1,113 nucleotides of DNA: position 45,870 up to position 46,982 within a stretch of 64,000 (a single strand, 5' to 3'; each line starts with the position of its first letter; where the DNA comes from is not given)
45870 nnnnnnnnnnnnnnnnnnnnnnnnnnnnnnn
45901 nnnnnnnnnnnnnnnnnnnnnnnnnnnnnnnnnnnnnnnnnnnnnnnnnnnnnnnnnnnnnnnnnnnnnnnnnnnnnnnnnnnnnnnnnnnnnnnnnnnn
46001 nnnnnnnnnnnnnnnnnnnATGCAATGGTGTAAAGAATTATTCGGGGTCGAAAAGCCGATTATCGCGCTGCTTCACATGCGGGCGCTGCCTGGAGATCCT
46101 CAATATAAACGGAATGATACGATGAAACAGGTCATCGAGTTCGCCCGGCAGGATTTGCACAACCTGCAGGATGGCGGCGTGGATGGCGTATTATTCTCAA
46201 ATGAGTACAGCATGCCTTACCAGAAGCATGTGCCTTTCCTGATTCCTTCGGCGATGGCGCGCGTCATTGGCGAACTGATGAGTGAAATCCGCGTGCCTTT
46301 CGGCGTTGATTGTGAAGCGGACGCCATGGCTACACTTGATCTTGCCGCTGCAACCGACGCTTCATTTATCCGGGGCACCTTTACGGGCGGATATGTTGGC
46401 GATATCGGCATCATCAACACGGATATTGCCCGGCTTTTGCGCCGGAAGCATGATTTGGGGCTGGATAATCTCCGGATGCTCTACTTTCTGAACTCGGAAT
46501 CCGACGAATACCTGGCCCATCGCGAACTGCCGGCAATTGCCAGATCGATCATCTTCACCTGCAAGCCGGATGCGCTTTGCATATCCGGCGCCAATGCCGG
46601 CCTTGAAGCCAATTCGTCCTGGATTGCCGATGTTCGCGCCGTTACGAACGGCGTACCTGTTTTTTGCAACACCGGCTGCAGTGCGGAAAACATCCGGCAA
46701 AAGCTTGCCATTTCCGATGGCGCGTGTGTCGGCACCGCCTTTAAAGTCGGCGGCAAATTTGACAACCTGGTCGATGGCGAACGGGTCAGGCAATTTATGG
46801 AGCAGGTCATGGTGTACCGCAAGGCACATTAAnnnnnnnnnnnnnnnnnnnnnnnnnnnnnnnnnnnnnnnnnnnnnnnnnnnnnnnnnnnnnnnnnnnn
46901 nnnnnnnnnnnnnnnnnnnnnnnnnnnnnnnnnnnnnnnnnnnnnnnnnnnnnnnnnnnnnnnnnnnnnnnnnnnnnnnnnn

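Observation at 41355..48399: Seven-gene operon with an uncharacterised enzyme combination and no SIS deglycase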

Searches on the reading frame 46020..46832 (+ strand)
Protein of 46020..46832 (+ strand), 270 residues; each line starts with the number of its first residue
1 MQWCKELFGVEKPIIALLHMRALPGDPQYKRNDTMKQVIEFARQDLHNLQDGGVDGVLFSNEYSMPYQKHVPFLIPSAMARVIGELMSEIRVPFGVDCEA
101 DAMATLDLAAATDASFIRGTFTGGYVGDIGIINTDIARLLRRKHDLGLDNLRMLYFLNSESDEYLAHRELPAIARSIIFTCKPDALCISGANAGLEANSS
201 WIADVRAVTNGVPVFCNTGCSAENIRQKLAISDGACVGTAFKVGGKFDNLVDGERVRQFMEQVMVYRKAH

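Call 6: search_protein_families(library=pfam, proteins=[window:46020-46832:+], max_evalue=0.001)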
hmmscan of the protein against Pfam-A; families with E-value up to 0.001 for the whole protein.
window:46020-46832:+ (270 aa): 1 family
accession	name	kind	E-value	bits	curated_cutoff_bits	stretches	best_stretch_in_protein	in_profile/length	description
PF03437.21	BtpA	-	1e-66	225.5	30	1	11-263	2-252/254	BtpA family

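Call 7: search_protein_families(library=ncbifam, proteins=[window:46020-46832:+], max_evalue=0.001)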
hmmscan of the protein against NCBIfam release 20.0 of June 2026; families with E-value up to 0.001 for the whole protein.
window:46020-46832:+ (270 aa): 2 families
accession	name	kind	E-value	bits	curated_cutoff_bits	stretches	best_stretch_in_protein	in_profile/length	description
TIGR00259.1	thylakoid_BtpA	subfamily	5.7e-68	229.2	153.4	1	11-264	1-253/257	BtpA/SgcQ family protein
NF045918.1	PhsystIBiosynBtpA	equivalog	6.4e-39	133.9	400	1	5-262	2-259/261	photosystem I biogenesis protein BtpA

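Call 32: search_solved_structures(query=window:46020-46832:+, max_evalue=0.1, show_alignments=1)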
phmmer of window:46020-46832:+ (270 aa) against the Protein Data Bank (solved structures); distinct sequences matched with E-value up to 0.1: 1.
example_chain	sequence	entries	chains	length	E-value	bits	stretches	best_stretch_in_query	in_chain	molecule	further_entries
8v2d_J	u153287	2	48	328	0.00067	22.4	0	122-152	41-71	O43_129 component A | O43_129_+4 component A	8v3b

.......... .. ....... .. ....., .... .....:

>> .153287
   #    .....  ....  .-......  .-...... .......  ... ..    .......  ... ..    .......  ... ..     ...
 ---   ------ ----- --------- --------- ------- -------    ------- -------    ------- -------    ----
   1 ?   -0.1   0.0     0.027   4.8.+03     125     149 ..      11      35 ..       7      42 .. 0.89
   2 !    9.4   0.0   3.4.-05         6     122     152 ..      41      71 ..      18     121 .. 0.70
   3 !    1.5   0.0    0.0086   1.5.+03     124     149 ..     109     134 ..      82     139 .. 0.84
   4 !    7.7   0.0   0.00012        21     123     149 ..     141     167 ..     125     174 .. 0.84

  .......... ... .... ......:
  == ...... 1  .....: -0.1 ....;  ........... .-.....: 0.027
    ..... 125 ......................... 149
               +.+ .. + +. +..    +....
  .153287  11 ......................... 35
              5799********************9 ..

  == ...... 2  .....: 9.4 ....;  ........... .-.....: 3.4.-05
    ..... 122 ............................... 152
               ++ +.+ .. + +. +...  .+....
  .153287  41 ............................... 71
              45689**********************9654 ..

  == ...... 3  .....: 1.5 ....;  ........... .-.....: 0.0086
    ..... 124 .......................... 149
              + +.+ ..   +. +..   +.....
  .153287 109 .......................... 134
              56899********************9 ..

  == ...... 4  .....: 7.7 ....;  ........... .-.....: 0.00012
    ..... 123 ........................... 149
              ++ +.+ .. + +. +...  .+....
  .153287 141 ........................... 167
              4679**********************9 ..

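Call 45: find_homologous_proteins(query=window:46020-46832:+, max_evalue=1e-10)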
Query window:46020-46832:+ (270 aa): 1799 proteins with E <= 1e-10 among 3113 candidates; the best 120 are listed.
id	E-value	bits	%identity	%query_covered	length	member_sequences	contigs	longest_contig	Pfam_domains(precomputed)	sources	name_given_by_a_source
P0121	1.3e-179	613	100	100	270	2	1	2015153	PF03437.22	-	-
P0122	2.2e-121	422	71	99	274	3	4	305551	PF03437.22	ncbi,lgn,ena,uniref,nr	ncbi:BtpA/SgcQ family protein [Youxingia wuxianensis]|uniref:BtpA/SgcQ family protein n=1 Tax=Youxin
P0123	2.1e-118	413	66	99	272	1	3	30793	PF03437.22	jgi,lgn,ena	-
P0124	5.4e-118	411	66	99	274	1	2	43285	PF03437.22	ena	-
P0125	5.7e-116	405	64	99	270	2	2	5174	PF03437.22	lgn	-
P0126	2.5e-115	403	63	99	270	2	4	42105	PF03437.22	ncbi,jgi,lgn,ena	-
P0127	3.3e-113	396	64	100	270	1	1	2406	PF03437.22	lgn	-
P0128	1.2e-111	390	62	99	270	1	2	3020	PF03437.22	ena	-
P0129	2.0e-111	390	63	99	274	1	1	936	PF03437.22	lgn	-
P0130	9.9e-111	387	62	99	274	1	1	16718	PF03437.22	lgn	-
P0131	4.4e-110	385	65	99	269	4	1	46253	PF03437.22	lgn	-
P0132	6.1e-110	385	60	100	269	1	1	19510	PF03437.22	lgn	-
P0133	8.4e-110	384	61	100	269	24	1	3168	PF03437.22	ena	-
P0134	1.5e-107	377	63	100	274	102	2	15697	PF03437.22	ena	-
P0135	2.1e-106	373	62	99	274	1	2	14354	PF03437.22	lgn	-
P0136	2.3e-106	373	62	100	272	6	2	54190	PF03437.22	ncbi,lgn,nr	ncbi:MAG: BtpA/SgcQ family protein [Clostridiales bacterium]|nr:BtpA/SgcQ family protein [Clostridia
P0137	2.9e-106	373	62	98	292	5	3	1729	PF03437.22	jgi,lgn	jgi:membrane complex biogenesis BtpA family protein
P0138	7.1e-104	365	60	100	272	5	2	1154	PF03437.22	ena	-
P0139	5.1e-103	362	58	100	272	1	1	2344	PF03437.22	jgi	jgi:membrane complex biogenesis BtpA family protein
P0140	7.8e-103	362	60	99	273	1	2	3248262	PF03437.22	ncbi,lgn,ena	-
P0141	1.5e-102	361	58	98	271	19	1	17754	PF03437.22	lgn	-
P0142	2.1e-102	360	60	99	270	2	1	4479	PF03437.22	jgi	-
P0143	2.3e-102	360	60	99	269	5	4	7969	PF03437.22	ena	-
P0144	4.2e-102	359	59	99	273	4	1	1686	PF03437.22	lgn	-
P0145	5.9e-102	359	59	99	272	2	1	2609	PF03437.22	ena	-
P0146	8.5e-102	358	61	98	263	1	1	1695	PF03437.22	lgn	-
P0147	1.4e-101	357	60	99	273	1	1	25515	PF03437.22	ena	-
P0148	1.4e-101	357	60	100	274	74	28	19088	PF03437.22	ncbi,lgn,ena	-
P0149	1.8e-101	357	60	99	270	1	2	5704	PF03437.22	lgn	-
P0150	3.4e-101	356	59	98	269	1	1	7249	PF03437.22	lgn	-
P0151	3.8e-101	356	59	99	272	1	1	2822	PF03437.22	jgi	jgi:uncharacterized protein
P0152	4.5e-101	356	58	99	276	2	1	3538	PF03437.22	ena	-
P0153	4.8e-101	356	60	98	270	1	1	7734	PF03437.22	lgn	-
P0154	7.5e-101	355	59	98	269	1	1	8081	PF03437.22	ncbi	-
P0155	8.8e-101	355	60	99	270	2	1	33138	PF03437.22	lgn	-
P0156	1.3e-100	354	61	100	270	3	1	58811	PF03437.22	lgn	-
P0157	2.0e-100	354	68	87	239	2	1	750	PF03437.22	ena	-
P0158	2.2e-100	353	60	99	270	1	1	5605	PF03437.22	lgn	-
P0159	2.6e-100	353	58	98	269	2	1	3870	PF03437.22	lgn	-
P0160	2.8e-100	353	60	98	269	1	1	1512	PF03437.22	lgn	-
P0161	1.2e-99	351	61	97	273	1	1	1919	PF03437.22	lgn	-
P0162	1.3e-99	351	61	99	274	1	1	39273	PF03437.22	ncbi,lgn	-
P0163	1.4e-99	351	59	99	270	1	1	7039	PF03437.22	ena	-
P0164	1.5e-99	351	58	98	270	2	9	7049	PF03437.22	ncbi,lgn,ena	-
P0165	1.5e-99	351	60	99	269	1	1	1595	PF03437.22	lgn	-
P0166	2.7e-99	350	59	98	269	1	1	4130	PF03437.22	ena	-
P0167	2.7e-99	350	58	99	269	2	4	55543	PF03437.22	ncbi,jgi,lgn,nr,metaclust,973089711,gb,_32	ncbi:MAG TPA: SgcQ protein [Anaerolineaceae bacterium]|nr:SgcQ protein [Anaerolineaceae bacterium]|m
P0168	3.0e-99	350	60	99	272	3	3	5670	PF03437.22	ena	-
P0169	3.7e-99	349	61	95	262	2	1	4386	PF03437.22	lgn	-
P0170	4.6e-99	349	58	99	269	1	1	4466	PF03437.22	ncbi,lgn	-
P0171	4.7e-99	349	58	98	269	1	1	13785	PF03437.22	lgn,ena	-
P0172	7.4e-99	348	61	99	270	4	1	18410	PF03437.22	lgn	-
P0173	8.3e-99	348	59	99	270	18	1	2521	PF03437.22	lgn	-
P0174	1.0e-98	348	56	99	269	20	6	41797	PF03437.22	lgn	-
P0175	1.1e-98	348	58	99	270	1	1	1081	PF03437.22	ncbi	-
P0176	1.2e-98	348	57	100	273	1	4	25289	PF03437.22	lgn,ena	-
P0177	1.8e-98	347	60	99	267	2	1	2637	PF03437.22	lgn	-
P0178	3.7e-98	346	58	99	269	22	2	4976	PF03437.22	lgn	-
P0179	6.2e-98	345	56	99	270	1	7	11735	PF03437.22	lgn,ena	-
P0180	7.7e-98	345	58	98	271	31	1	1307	PF03437.22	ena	-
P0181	8.6e-98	345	57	99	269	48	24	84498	PF03437.22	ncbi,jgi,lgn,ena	-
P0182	9.7e-98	345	56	99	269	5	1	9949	PF03437.22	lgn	-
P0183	1.4e-97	344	58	99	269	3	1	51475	PF03437.22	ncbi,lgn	-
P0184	1.7e-97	344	58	100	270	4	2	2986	PF03437.22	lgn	-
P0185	1.8e-97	344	60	99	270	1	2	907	PF03437.22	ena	-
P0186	2.2e-97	344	59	99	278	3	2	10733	PF03437.22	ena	-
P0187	2.8e-97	343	58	99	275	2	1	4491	PF03437.22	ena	-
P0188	3.0e-97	343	56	99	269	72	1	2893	PF03437.22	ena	-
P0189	3.1e-97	343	57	99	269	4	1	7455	PF03437.22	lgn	-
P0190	3.6e-97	343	58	99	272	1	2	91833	PF03437.22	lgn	-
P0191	4.0e-97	343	56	99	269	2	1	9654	PF03437.22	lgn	-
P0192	4.3e-97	343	59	99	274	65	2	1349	PF03437.22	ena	-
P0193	5.5e-97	342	58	96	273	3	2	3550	PF03437.22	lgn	-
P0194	6.3e-97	342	57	100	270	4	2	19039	PF03437.22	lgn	-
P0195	6.9e-97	342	60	99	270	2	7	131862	PF03437.22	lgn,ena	-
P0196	9.0e-97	342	56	100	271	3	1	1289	PF03437.22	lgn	-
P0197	9.1e-97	342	59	100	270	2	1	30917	PF03437.22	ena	-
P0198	1.0e-96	341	58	98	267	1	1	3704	PF03437.22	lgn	-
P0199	1.3e-96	341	57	99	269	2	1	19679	PF03437.22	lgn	-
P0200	1.3e-96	341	56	100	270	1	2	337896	PF03437.22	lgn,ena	-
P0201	1.4e-96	341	59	100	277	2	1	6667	PF03437.22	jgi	-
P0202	2.0e-96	340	57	99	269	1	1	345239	PF03437.22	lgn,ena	-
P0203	2.1e-96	340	57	100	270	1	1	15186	PF03437.22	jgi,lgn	jgi:membrane complex biogenesis BtpA family protein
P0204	2.7e-96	340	56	100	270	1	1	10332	PF03437.22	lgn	-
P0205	3.8e-96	340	56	100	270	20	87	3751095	PF03437.22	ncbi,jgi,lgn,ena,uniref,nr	ncbi:BtpA/SgcQ family protein [Fusobacterium ulcerans]|uniref:BtpA/SgcQ family protein n=1 Tax=Fusob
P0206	4.1e-96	340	60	100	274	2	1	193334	PF03437.22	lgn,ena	-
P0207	5.5e-96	339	58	99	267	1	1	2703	PF03437.22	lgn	-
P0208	6.4e-96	339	59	99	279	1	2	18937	PF03437.22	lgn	-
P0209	6.8e-96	339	55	99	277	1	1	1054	PF03437.22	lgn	-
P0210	7.5e-96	339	57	100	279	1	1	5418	PF03437.22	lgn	-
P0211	8.4e-96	338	55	99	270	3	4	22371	PF03437.22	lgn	-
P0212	9.8e-96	338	56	99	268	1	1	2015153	PF03437.22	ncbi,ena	-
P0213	1.1e-95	338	56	99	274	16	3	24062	PF03437.22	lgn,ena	-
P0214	1.2e-95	338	58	99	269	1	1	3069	PF03437.22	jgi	-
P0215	1.5e-95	338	55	98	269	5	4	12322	PF03437.22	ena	-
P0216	1.5e-95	338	57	99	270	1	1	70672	PF03437.22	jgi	jgi:membrane complex biogenesis BtpA family protein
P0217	1.7e-95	338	57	99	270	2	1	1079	PF03437.22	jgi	-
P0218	1.7e-95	337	58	98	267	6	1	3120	PF03437.22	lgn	-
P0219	2.1e-95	337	57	99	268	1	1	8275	PF03437.22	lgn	-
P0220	2.3e-95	337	57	100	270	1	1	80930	PF03437.22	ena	-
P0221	2.4e-95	337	56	100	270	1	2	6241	PF03437.22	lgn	-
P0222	3.3e-95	337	57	100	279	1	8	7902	PF03437.22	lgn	-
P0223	3.3e-95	337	57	100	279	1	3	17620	PF03437.22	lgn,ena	-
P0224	3.6e-95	336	56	100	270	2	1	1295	PF03437.22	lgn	-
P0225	4.2e-95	336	54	99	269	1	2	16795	PF03437.22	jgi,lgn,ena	-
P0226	4.5e-95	336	55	100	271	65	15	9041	PF03437.22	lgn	-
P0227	6.2e-95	336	58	99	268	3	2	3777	PF03437.22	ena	-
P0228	6.4e-95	336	56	99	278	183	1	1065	PF03437.22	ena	-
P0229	6.4e-95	336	57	99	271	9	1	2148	PF03437.22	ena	-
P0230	6.9e-95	335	56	99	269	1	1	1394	PF03437.22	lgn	-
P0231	8.0e-95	335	58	99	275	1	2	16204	PF03437.22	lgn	-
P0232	9.9e-95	335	57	100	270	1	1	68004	PF03437.22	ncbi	-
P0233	1.0e-94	335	56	99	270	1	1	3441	PF03437.22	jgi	jgi:uncharacterized protein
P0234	1.1e-94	335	57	99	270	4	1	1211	PF03437.22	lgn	-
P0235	1.2e-94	335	55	99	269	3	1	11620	PF03437.22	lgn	-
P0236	1.4e-94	334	54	99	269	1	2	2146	PF03437.22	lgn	-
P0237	1.7e-94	334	57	98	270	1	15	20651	PF03437.22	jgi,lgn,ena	jgi:membrane complex biogenesis BtpA family protein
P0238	2.1e-94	334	55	98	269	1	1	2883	PF03437.22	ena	-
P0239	2.4e-94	334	56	100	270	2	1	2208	PF03437.22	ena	-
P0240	2.6e-94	334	56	100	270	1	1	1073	PF03437.22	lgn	-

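Call 46: find_encoding_contigs(protein=P0212, flank=10000, max_places=2)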
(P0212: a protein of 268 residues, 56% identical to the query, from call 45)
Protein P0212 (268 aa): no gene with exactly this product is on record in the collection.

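Call 56: predict_structure(alignment_id=A2)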
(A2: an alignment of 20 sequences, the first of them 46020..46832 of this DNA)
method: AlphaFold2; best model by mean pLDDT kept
length: 270 residues; sequences in the alignment: 20
mean_pLDDT: 87.9   pTM: 0.89
mean pLDDT of the five models: 87.9, 87.0, 86.6, 86.0, 84.4
residues with pLDDT >= 90: 171; 70-90: 65; 50-70: 31; < 50: 3
segments of 3 or more residues with pLDDT < 50: none
pLDDT, mean of each block of 10 residues (from residue 1): 91 96 88 95 98 97 63 91 98 93 93 94 54 78 95 84 66 88 89 74 90 91 94 92 87 97 97
secondary structure, 60 per line:
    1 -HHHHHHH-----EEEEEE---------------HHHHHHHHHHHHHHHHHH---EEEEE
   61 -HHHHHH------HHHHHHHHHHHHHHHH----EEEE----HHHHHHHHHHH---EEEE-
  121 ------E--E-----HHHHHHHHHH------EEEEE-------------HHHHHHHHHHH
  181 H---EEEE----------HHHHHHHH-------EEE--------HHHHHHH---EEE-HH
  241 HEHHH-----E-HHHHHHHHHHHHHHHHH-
elements in order: H2-8 E14-19 H35-52 E56-60 H62-67 H74-89 E94-97 H102-112 E116-119 H136-145 E152-156 H170-181 E185-188 H199-206 E214-216 H225-231 E235-237 H253-269

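Call 61: fold_search(model_id=the predicted structure, library=pdb)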
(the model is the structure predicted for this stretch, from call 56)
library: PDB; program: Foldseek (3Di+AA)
matches with E <= 10: 1909; with E <= 0.001: 673
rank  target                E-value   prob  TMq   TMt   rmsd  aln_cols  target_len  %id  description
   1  2f6u_A                5.0e-09  1.00  0.54  0.61   5.8       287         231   17  Crystal Structure of (S)-3-O-Geranylgeranylglyceryl Phosphate Synthase complexed with citrate (released 2006-01-24)
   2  8ruw_D                1.0e-08  1.00  0.49  0.57   5.9       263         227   17  Crystal structure of Archaeoglobus fulgidus (S)-3-O-geranylgeranylglyceryl phosphate synthase (released 2024-10-16)
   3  1xi3_A                2.5e-08  1.00  0.53  0.68   4.6       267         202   14  Thiamine phosphate pyrophosphorylase from Pyrococcus furiosus Pfu-1255191-001 (released 2004-09-28)
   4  8ruw_E                4.8e-08  1.00  0.51  0.59   5.9       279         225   16  Crystal structure of Archaeoglobus fulgidus (S)-3-O-geranylgeranylglyceryl phosphate synthase (released 2024-10-16)
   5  8ruw_B                5.5e-08  1.00  0.51  0.59   5.8       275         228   16  Crystal structure of Archaeoglobus fulgidus (S)-3-O-geranylgeranylglyceryl phosphate synthase (released 2024-10-16)
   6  8ruw_C                6.2e-08  1.00  0.54  0.62   5.8       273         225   16  Crystal structure of Archaeoglobus fulgidus (S)-3-O-geranylgeranylglyceryl phosphate synthase (released 2024-10-16)
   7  2tps_A                7.9e-08  1.00  0.54  0.63   5.6       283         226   12  THIAMIN PHOSPHATE SYNTHASE (released 1999-03-18)
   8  5lhf_A                8.4e-08  1.00  0.55  0.68   5.6       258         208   13  Phosphoribosyl anthranilate isomerase from Thermococcus kodakaraensis (released 2016-11-09)
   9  2v81                  8.9e-08  1.00  0.59  0.75   4.9       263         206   14  Native KDPGal structure (released 2007-08-14)
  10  4qcc_A                1.1e-07  1.00  0.57  0.57   5.0       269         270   14  Structure of a cube-shaped, highly porous protein cage designed by fusing symmetric oligomeric domains (released 2014-11-19)
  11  1g4e_A                1.3e-07  1.00  0.53  0.64   6.3       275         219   13  THIAMIN PHOSPHATE SYNTHASE (released 2001-09-26)
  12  2v82                  1.4e-07  1.00  0.57  0.73   5.0       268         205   14  KDPGal complexed to KDPGal (released 2007-08-14)
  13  9dnd_B                1.4e-07  1.00  0.56  0.73   4.8       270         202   15  Pseudosymmetric protein nanocage GI4 -F7 (local refinement) (released 2024-12-18)
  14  5lhf_B                1.4e-07  1.00  0.57  0.71   4.9       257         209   12  Phosphoribosyl anthranilate isomerase from Thermococcus kodakaraensis (released 2016-11-09)
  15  6p6f_A                1.4e-07  1.00  0.56  0.73   4.8       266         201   14  BG505 SOSIP-I53-50NP (released 2019-06-19)
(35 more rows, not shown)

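Call 73: find_encoding_contigs(protein=P0205, flank=8000, max_places=2)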
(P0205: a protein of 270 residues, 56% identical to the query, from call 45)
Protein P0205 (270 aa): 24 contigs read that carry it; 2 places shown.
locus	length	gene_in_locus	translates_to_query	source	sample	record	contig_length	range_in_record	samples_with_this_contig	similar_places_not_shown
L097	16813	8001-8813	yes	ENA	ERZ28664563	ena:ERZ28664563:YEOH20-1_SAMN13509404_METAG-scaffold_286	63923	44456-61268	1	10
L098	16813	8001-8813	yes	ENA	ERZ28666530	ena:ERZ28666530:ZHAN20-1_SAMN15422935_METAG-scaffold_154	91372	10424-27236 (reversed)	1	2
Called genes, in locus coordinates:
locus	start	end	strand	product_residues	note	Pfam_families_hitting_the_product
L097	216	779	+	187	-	-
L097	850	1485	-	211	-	PF14567:SUKH_5 (weak), PF09346:SMI1_KNR4, PF14568:SUKH_6 (weak)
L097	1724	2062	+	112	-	-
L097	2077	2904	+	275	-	PF04402:SIMPL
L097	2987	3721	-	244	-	PF00392:GntR, PF07702:UTRA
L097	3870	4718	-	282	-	PF00294:PfkB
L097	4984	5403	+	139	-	-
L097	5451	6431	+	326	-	PF01380:SIS (faint)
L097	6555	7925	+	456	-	PF03616:Glt_symporter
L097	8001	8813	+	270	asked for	PF03437:BtpA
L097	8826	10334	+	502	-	PF00370:FGGY_N, PF02782:FGGY_C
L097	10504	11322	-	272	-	PF00809:Pterin_bind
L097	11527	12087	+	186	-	PF00578:AhpC-TSA, PF08534:Redoxin, PF10417:1-cysPrx_C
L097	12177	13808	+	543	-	PF00890:FAD_binding_2 (faint), PF01134:GIDA (faint), PF01266:DAO (faint), PF03486:HI0933_like (faint), PF07992:Pyr_redox_2, PF13738:Pyr_redox_3, PF00070:Pyr_redox, PF13192:Thioredoxin_3, +3 more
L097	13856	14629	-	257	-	PF00106:adh_short, PF08659:KR, PF13561:adh_short_C2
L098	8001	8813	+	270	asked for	PF03437:BtpA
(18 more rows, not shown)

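Call 74: find_encoding_contigs(protein=P0122, flank=10000, max_places=2)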
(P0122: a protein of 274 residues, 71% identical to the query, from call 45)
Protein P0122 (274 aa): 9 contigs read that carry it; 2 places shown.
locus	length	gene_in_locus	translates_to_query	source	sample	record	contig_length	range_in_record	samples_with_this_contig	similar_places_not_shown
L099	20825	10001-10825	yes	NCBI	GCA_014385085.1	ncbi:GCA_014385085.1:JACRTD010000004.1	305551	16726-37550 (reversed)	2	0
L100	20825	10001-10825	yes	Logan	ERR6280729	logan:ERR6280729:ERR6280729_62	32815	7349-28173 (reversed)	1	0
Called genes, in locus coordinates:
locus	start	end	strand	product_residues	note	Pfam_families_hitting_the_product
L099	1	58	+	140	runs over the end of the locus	PF00011:HSP20, PF17886:ArsA_HSP20 (faint)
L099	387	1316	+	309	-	PF01261:AP_endonuc_2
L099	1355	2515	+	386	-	-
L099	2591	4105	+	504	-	PF02463:SMC_N (faint), PF09818:ABC_ATPase (faint), PF00005:ABC_tran, PF13304:AAA_21 (faint), PF00005:ABC_tran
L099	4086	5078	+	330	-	PF02653:BPD_transp_2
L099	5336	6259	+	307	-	PF00294:PfkB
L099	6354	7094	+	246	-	PF08220:HTH_DeoR, PF08279:HTH_11 (faint), PF00455:DeoRC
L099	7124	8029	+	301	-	PF00480:ROK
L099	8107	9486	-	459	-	PF00291:PALP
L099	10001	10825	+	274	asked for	PF03437:BtpA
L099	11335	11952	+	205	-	PF00440:TetR_N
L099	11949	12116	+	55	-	-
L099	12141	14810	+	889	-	PF02368:Big_2, PF22359:Big-like (weak), PF26918:Ig_Eae, PF18998:Flg_new_2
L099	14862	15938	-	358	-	PF19553:DUF6076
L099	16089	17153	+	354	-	PF13481:AAA_25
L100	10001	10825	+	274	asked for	PF03437:BtpA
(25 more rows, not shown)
